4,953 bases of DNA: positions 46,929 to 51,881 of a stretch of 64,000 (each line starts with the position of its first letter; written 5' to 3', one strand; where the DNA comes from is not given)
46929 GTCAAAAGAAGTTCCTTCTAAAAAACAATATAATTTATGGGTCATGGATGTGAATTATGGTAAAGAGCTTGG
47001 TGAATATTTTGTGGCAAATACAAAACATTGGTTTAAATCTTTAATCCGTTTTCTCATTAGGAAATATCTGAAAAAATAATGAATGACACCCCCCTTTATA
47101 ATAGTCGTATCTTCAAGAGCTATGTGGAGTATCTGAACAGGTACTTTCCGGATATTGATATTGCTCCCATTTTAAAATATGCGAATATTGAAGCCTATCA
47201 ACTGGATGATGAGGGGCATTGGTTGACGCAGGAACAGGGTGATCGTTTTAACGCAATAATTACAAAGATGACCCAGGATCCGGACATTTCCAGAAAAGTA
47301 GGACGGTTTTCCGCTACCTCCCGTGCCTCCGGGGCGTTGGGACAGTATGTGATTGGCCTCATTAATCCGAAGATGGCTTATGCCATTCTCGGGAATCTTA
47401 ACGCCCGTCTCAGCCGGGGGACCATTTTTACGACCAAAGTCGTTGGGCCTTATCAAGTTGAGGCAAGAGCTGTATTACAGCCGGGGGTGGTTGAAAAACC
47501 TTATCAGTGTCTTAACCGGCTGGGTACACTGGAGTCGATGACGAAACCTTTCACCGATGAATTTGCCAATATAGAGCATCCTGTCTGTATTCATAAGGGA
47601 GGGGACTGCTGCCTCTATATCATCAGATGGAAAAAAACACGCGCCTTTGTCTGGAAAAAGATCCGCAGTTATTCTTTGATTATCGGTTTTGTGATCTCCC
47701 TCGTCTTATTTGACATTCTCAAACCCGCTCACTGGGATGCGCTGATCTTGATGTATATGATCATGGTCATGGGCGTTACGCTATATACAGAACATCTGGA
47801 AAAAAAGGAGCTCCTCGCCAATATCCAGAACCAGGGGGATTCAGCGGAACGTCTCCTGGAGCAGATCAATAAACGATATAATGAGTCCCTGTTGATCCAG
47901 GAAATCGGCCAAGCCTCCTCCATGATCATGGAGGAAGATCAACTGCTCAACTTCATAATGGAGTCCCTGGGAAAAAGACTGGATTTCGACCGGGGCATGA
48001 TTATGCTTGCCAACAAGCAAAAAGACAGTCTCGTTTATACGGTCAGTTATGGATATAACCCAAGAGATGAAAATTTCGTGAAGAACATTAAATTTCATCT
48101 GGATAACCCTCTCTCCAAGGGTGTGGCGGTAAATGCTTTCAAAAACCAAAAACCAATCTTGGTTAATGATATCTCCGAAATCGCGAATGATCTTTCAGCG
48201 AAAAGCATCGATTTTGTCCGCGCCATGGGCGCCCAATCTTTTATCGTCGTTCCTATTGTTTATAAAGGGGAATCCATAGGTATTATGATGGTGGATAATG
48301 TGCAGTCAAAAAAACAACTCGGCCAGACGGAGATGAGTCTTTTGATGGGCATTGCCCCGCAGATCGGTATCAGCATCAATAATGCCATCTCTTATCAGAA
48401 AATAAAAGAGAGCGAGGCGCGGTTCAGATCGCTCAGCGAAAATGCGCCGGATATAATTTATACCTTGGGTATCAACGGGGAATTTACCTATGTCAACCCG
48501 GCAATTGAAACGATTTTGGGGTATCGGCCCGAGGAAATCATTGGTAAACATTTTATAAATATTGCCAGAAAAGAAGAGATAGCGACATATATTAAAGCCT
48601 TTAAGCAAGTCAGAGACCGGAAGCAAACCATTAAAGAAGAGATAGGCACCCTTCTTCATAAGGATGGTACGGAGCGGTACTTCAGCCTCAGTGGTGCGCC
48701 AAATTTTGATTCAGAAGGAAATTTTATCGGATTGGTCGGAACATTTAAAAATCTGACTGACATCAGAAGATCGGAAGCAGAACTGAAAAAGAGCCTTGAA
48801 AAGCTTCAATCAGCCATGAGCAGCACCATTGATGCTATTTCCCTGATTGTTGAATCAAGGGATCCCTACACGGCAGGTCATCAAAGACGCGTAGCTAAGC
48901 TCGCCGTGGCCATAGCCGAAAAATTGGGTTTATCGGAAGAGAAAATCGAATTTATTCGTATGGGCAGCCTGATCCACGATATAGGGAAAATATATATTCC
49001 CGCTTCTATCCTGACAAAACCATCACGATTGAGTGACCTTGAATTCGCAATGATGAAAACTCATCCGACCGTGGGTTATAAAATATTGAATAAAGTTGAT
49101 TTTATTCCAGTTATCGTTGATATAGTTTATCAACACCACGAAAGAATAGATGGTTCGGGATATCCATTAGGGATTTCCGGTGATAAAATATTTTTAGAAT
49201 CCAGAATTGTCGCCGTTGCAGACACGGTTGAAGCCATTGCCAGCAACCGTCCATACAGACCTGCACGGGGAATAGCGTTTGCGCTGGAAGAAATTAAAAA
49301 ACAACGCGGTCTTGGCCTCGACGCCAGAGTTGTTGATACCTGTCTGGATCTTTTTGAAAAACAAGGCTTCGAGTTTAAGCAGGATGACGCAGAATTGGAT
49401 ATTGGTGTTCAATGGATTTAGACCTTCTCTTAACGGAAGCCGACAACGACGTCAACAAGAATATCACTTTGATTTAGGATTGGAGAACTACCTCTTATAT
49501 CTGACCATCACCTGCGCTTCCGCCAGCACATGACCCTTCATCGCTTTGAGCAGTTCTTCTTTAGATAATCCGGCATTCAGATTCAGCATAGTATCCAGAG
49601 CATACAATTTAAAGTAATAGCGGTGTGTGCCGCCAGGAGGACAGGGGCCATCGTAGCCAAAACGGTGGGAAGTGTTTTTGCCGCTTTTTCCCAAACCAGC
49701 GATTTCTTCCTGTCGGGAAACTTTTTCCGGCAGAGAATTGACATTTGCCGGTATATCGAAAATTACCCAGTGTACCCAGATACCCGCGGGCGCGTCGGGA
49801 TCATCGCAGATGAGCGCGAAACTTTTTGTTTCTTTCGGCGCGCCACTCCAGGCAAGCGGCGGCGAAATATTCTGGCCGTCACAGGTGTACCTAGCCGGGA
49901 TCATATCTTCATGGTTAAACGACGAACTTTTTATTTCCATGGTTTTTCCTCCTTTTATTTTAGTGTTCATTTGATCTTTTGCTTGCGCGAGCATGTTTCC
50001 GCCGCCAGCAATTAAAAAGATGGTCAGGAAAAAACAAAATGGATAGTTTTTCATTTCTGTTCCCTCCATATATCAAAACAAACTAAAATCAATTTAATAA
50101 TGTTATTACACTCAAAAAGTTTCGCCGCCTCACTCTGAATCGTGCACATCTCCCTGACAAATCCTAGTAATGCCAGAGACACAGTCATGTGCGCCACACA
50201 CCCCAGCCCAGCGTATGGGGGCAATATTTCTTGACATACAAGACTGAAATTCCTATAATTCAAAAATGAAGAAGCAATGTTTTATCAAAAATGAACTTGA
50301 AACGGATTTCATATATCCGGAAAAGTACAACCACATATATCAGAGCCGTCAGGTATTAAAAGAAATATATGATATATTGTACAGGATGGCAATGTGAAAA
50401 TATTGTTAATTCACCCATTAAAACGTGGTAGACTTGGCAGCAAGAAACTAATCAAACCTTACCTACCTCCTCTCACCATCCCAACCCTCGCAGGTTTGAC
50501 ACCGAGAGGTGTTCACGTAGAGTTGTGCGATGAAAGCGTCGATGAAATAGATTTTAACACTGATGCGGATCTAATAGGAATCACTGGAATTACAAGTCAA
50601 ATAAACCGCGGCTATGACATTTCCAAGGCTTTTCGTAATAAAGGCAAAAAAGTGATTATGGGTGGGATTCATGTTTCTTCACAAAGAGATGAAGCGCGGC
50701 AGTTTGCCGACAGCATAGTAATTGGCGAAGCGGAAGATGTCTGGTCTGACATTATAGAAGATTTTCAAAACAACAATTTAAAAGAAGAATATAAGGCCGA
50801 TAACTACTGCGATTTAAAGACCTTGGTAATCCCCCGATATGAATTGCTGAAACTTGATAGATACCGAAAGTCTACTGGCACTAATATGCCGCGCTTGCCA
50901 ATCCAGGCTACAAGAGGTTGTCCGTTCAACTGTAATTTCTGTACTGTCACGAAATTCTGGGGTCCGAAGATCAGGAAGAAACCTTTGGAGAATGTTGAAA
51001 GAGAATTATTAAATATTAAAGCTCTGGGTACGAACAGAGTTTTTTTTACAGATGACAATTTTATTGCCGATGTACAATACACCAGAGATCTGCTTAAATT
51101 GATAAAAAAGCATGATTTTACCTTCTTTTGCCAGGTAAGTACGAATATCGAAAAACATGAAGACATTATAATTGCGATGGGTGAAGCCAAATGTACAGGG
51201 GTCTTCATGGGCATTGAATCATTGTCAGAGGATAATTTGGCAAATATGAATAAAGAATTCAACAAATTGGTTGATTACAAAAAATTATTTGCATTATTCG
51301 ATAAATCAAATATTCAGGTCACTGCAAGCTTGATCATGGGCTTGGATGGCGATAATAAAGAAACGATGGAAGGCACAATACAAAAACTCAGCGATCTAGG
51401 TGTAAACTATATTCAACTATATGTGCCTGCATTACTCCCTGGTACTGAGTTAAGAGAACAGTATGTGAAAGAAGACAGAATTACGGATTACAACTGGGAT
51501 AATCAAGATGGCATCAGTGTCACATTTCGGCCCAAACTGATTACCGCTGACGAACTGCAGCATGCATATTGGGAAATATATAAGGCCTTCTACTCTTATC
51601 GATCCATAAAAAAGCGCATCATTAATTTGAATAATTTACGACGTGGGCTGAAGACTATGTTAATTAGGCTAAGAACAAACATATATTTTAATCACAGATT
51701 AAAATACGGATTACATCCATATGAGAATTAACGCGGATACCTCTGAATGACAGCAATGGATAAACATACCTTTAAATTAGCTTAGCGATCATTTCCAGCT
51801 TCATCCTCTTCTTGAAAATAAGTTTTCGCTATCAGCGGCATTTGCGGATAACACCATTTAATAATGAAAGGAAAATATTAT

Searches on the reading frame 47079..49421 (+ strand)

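Call 86: search_protein_families(library=pfam, proteins=[window:47079-49421:+], max_evalue=0.00001)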
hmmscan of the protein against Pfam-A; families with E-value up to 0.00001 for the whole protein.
window:47079-49421:+ (780 aa): 10 families
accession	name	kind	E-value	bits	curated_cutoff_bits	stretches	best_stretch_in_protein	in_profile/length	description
PF13487.12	HD_5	-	3.6e-34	118.4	27.2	1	588-750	4-169/170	HD domain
PF01966.28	HD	-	2.3e-20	73.5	22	1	599-719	2-115/116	HD domain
PF01590.32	GAF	-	3.5e-14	53.9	22.4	1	287-433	3-133/133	GAF domain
PF00989.32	PAS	-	6e-14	52.5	22.6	1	448-557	2-111/113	PAS fold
PF08448.16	PAS_4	-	6.6e-14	52.5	23.1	1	454-562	2-108/110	PAS fold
PF13426.13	PAS_9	-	7.9e-13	49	27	1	460-561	4-103/103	PAS domain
PF13185.12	GAF_2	-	8.9e-12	45.8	28.6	1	285-433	3-135/136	GAF domain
PF08447.18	PAS_3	-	1.2e-11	45.2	25.6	1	470-555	2-88/89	PAS fold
PF13492.12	GAF_3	-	4.6e-08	34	27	1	286-435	2-129/129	GAF domain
PF13188.13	PAS_8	-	1.4e-06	28.4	21.8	1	447-493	1-48/65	PAS domain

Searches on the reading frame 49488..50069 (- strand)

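Call 86: search_protein_families(library=pfam, proteins=[window:49488-50069:-], max_evalue=0.00001)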
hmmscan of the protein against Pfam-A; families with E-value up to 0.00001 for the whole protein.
window:49488-50069:- (193 aa): 1 family
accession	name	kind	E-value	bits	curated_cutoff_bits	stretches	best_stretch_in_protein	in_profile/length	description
PF01161.25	PBP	-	1.1e-47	162.2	24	1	57-191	2-135/135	Phosphatidylethanolamine-binding protein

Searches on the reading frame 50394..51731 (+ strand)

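Call 86: search_protein_families(library=pfam, proteins=[window:50394-51731:+], max_evalue=0.00001)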
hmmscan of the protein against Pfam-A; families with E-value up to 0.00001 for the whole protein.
window:50394-51731:+ (445 aa): 2 families
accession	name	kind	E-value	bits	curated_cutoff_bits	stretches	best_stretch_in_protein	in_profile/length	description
PF04055.27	Radical_SAM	-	1.8e-21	77.5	29.5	1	171-331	2-165/166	Radical SAM superfamily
PF02310.24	B12-binding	-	7e-08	32.8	32.1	1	39-117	28-117/121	B12 binding domain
